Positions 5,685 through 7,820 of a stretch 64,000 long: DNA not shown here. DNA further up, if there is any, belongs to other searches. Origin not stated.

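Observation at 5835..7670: CARF domain fused to an adenosine deaminase (Cad1-like): a nucleotide-editing CRISPR accessory effector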

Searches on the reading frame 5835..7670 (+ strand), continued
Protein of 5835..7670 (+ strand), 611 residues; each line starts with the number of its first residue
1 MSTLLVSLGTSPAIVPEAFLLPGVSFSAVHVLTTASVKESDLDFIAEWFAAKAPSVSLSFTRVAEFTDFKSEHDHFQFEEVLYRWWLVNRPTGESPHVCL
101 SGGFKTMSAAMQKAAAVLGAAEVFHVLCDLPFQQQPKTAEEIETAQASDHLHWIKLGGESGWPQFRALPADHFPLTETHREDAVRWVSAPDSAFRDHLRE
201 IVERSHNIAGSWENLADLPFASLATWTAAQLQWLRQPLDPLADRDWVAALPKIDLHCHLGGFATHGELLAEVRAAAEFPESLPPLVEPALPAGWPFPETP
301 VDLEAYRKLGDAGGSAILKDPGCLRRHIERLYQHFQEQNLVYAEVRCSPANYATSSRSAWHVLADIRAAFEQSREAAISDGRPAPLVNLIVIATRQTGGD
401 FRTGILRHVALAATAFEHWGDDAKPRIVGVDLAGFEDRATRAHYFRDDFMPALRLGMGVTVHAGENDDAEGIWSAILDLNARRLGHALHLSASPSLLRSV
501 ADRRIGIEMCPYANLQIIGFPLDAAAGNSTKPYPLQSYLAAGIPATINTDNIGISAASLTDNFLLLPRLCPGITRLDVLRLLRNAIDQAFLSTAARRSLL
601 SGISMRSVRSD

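Call 32: find_encoding_contigs(protein=window:5835-7667:+, flank=10000, max_places=4)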
Protein window:5835-7667:+ (611 aa): 5 contigs read that carry it; 4 places shown.
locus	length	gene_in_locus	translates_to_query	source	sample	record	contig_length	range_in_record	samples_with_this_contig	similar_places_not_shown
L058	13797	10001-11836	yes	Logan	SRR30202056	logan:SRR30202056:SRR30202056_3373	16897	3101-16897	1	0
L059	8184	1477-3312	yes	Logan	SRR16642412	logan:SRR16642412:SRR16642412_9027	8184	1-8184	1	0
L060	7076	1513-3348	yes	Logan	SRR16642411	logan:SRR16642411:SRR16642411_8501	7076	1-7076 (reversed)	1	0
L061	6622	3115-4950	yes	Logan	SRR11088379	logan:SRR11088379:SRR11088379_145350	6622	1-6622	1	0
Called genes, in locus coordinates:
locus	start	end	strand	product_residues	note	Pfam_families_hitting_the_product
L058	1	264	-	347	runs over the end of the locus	PF07632:Sde182_NH-like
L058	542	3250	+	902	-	PF12469:Cmr2_N, PF22335:Cas10-Cmr2_palm2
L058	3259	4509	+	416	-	PF09700:Cas_Cmr3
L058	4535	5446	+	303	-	PF03787:RAMPs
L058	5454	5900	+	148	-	PF09701:Cas_Cmr5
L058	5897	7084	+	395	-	PF03787:RAMPs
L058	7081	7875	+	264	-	-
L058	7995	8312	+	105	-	-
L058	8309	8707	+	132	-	PF01850:PIN (weak)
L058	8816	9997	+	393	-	PF09670:Cas_Cas02710 (faint)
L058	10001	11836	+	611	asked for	PF09623:Cas_NE0113, PF00962:A_deaminase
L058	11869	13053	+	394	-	PF23400:CARF_Card1 (weak)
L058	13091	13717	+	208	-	-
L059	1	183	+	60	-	?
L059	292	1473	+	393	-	PF09670:Cas_Cas02710 (faint)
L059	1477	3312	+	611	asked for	PF09623:Cas_NE0113, PF00962:A_deaminase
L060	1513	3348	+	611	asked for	PF09623:Cas_NE0113, PF00962:A_deaminase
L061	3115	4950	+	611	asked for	PF09623:Cas_NE0113, PF00962:A_deaminase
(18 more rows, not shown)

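Call 40: search_protein_families(library=pfam, proteins=[P0052, P0089, P0020, P0036, P0064], max_evalue=0.001)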
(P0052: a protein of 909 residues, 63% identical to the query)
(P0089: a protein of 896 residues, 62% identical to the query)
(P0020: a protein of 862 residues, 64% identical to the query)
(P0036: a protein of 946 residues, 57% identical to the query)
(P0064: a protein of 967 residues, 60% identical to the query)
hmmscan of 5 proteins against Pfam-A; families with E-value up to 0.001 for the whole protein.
P0052 (909 aa): 3 families
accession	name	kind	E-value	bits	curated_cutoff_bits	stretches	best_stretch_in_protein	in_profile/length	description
PF00962.28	A_deaminase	-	1e-36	127.2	27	1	661-886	115-325/330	Adenosine deaminase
PF09623.16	Cas_NE0113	-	1e-05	25.9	23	1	23-128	16-134/208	CRISPR-associated protein NE0113 (Cas_NE0113)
PF01797.21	Y1_Tnp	-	2.8e-05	24.7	23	1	525-597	42-119/121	Transposase IS200 like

P0089 (896 aa): 3 families
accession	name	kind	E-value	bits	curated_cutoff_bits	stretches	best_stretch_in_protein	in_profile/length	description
PF00962.28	A_deaminase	-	6.9e-34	117.8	27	2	682-849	154-312/330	Adenosine deaminase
PF09623.16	Cas_NE0113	-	1.5e-06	28.6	23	1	69-144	55-134/208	CRISPR-associated protein NE0113 (Cas_NE0113)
PF01797.21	Y1_Tnp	-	2.6e-05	24.8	23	1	521-594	42-120/121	Transposase IS200 like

P0020 (862 aa): 3 families
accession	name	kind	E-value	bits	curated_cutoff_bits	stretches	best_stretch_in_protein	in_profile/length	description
PF00962.28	A_deaminase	-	3.7e-36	125.3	27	2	672-855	149-327/330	Adenosine deaminase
PF01797.21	Y1_Tnp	-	1.1e-05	26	23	1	517-589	42-119/121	Transposase IS200 like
PF09623.16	Cas_NE0113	-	0.00049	20.4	23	1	40-127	42-136/208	CRISPR-associated protein NE0113 (Cas_NE0113)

P0036 (946 aa): 2 families
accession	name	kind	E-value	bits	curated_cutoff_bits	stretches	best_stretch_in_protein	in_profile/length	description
PF00962.28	A_deaminase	-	5.1e-37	128.1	27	2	674-821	112-250/330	Adenosine deaminase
PF01797.21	Y1_Tnp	-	2.4e-08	34.6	23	1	573-646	43-121/121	Transposase IS200 like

P0064 (967 aa): 3 families
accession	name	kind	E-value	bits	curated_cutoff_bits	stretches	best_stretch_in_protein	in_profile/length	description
PF00962.28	A_deaminase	-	6.5e-37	127.8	27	1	734-962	115-328/330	Adenosine deaminase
PF01797.21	Y1_Tnp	-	4.4e-06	27.2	23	1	530-602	43-120/121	Transposase IS200 like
PF09623.16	Cas_NE0113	-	3.1e-05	24.3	23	1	45-128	45-135/208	CRISPR-associated protein NE0113 (Cas_NE0113)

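Call 58: predict_structure(alignment_id=A1)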
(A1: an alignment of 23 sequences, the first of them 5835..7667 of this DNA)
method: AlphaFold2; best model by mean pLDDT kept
length: 611 residues; sequences in the alignment: 23
mean_pLDDT: 88.4   pTM: 0.80
mean pLDDT of the five models: 88.4, 88.3, 86.9, 85.9, 85.2
residues with pLDDT >= 90: 336; 70-90: 239; 50-70: 35; < 50: 1
segments of 3 or more residues with pLDDT < 50: none
pLDDT, mean of each block of 10 residues (from residue 1): 87 91 94 89 93 94 86 87 94 88 71 92 92 86 92 93 86 94 92 91 88 86 88 93 93 93 88 95 85 88 83 79 97 96 94 92 97 97 95 74 86 94 93 73 81 89 71 81 87 88 93 91 66 90 94 87 95 95 96 91 68 48
secondary structure, 60 per line:
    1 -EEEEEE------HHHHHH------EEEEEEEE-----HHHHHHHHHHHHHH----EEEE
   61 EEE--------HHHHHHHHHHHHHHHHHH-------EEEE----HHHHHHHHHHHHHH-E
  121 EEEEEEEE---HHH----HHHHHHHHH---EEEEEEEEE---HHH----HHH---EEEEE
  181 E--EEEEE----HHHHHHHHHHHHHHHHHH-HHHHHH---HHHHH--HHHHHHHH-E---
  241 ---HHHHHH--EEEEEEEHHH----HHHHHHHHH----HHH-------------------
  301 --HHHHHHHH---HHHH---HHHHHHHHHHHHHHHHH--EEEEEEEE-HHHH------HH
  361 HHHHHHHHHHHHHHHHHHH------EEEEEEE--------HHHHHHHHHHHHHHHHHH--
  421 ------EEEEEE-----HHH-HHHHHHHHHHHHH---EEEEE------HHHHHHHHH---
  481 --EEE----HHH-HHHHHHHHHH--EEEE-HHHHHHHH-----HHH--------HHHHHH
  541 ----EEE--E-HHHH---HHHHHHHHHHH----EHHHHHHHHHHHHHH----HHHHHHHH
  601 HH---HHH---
elements in order: E2-7 H14-19 E26-33 H39-52 E57-63 H72-89 E97-100 H105-118 E120-128 H139-147 E151-159 E176-181 E184-188 H193-210 H212-217 H221-225 H228-235 H244-249 E252-258 H266-274 H303-310 H314-317 H321-337 E340-347 H349-352 H359-379 E386-392 H401-418 E427-432 H442-454 E458-462 H469-477 E483-485 H494-503 E506-509 H511-518 H535-540 E545-547 H552-555 H559-569 H575-588 H593-602
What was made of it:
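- On Cad1/CAAD (CARF-fused ATP deaminase): AF2 model with pLDDT 88.4 (call 58).
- The AF2 model has pLDDT 88.4 and pTM 0.80 (call 58).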

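Call 60: search_protein_families(library=ncbifam, proteins=[L002:11874-12935:+, L042:5615-6682:+, L032:13022-14182:+], max_evalue=0.01)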
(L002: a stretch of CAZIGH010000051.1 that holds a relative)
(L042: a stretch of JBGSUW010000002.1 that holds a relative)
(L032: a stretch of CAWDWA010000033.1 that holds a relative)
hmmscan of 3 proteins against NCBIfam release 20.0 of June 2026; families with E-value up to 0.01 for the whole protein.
L002:11874-12935:+ (354 aa): 2 families
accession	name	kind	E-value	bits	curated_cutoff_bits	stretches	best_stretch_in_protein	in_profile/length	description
TIGR02584.1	cas_NE0113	equivalog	5.6e-57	193.1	80.65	1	5-214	2-209/209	CRISPR-associated ring nuclease Csm6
TIGR03642.1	cas_csx14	hypoth_equivalog_domain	0.0002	21.7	90.35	1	97-161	60-122/124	CRISPR-associated protein Csx14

L042:5615-6682:+ (356 aa): 2 families
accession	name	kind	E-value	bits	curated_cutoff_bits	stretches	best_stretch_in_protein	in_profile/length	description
TIGR02584.1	cas_NE0113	equivalog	4e-57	193.6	80.65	1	5-214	2-208/209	CRISPR-associated ring nuclease Csm6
TIGR03642.1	cas_csx14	hypoth_equivalog_domain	0.0039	17.5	90.35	0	98-153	60-116/124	CRISPR-associated protein Csx14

L032:13022-14182:+ (387 aa): 2 families
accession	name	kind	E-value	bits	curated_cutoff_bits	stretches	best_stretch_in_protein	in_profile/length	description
TIGR02584.1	cas_NE0113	equivalog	1.3e-59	201.7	80.65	1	4-226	1-209/209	CRISPR-associated ring nuclease Csm6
TIGR03642.1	cas_csx14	hypoth_equivalog_domain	1.1e-05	25.7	90.35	1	105-168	58-120/124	CRISPR-associated protein Csx14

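Call 62: fold_search(model_id=the predicted structure, library=pdb)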
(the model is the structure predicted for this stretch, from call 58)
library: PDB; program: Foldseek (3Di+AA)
matches with E <= 10: 1338; with E <= 0.001: 114
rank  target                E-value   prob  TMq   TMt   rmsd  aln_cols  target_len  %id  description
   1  8z3k_A                1.7e-75  1.00  0.84  0.84   4.2       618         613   59  The structure of type III CRISPR-associated deaminase in complex 2cA6-2ATP (released 2024-12-11)
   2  9mmw_A                5.5e-75  1.00  0.85  0.86   4.0       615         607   54  CRISPR-associated deaminase Cad1 in cA4 bound in hexamer form refined against the consensus map (released 2025-11-12)
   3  8z3k_B                1.5e-74  1.00  0.85  0.85   3.9       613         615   60  The structure of type III CRISPR-associated deaminase in complex 2cA6-2ATP (released 2024-12-11)
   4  8z3p_F                1.6e-74  1.00  0.83  0.82   4.6       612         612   60  The structure of type III CRISPR-associated deaminase in complex cA6 and ATP, fully activated (released 2024-12-25)
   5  9mmw_B                6.1e-74  1.00  0.86  0.87   3.9       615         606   54  CRISPR-associated deaminase Cad1 in cA4 bound in hexamer form refined against the consensus map (released 2025-11-12)
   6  9ofb_A                1.2e-73  1.00  0.85  0.85   4.0       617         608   53  CryoEM structure of Cad1 bound with cA4 and ATP, symmetry expanded dimer refined against a composite map (released 2025-08-20)
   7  9ofb_B                4.2e-72  1.00  0.84  0.85   4.1       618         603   53  CryoEM structure of Cad1 bound with cA4 and ATP, symmetry expanded dimer refined against a composite map (released 2025-08-20)
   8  9ofe_G                4.9e-72  1.00  0.83  0.82   4.7       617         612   54  CryoEM structure of Cad1 bound with cA4 and ATP, hexamer with two intact dimers (released 2025-08-20)
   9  8z3k_C                5.5e-72  1.00  0.85  0.85   4.0       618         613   59  The structure of type III CRISPR-associated deaminase in complex 2cA6-2ATP (released 2024-12-11)
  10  9ofc_B                5.8e-72  1.00  0.85  0.85   4.0       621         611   53  CryoEM structure of Cad1 bound with cA4 and ATP, hexamer with three intact dimers (released 2025-08-20)
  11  8z40_A                1.5e-70  1.00  0.65  0.65   8.8       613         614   60  The structure of type III CRISPR-associated deaminase apo form (released 2024-12-11)
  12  9ofc_G                3.0e-70  1.00  0.84  0.85   4.2       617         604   53  CryoEM structure of Cad1 bound with cA4 and ATP, hexamer with three intact dimers (released 2025-08-20)
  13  9of1_B                3.5e-70  1.00  0.62  0.62  10.7       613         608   54  CryoEM structure of Cad1 in Apo form, symmetry expanded dimer, refined against a composite map (released 2025-08-20)
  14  8z40_B                3.9e-70  1.00  0.61  0.61  10.8       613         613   60  The structure of type III CRISPR-associated deaminase apo form (released 2024-12-11)
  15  8z3k_D                8.0e-70  1.00  0.84  0.83   4.3       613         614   60  The structure of type III CRISPR-associated deaminase in complex 2cA6-2ATP (released 2024-12-11)
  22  9c67_E                2.3e-57  1.00  0.62  0.63   9.9       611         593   45  cryoEM structure of CRISPR associated effector, CARF-Adenosine deaminase 1, Cad1, in apo form (released 2024-10-30)
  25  9c67_A                2.2e-55  1.00  0.58  0.60  10.0       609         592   44  cryoEM structure of CRISPR associated effector, CARF-Adenosine deaminase 1, Cad1, in apo form (released 2024-10-30)
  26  9c67_C                1.2e-54  1.00  0.61  0.63   9.9       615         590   44  cryoEM structure of CRISPR associated effector, CARF-Adenosine deaminase 1, Cad1, in apo form (released 2024-10-30)
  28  9c67_B                1.2e-50  1.00  0.58  0.65   7.9       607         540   41  cryoEM structure of CRISPR associated effector, CARF-Adenosine deaminase 1, Cad1, in apo form (released 2024-10-30)
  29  9c67_D                1.2e-49  1.00  0.58  0.65   7.9       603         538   41  cryoEM structure of CRISPR associated effector, CARF-Adenosine deaminase 1, Cad1, in apo form (released 2024-10-30)
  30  9c67_F                6.7e-49  1.00  0.59  0.65   7.7       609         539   41  cryoEM structure of CRISPR associated effector, CARF-Adenosine deaminase 1, Cad1, in apo form (released 2024-10-30)
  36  8z3k_E                9.8e-45  1.00  0.60  0.92   2.2       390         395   63  The structure of type III CRISPR-associated deaminase in complex 2cA6-2ATP (released 2024-12-11)
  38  8z3k_F                1.8e-43  1.00  0.60  0.93   1.9       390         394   63  The structure of type III CRISPR-associated deaminase in complex 2cA6-2ATP (released 2024-12-11)
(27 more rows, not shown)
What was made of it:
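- On Cad1/CAAD (CARF-fused ATP deaminase): Full-length Foldseek TM 0.83-0.86 to 8z3k, 9mmw and 9ofb (call 62).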
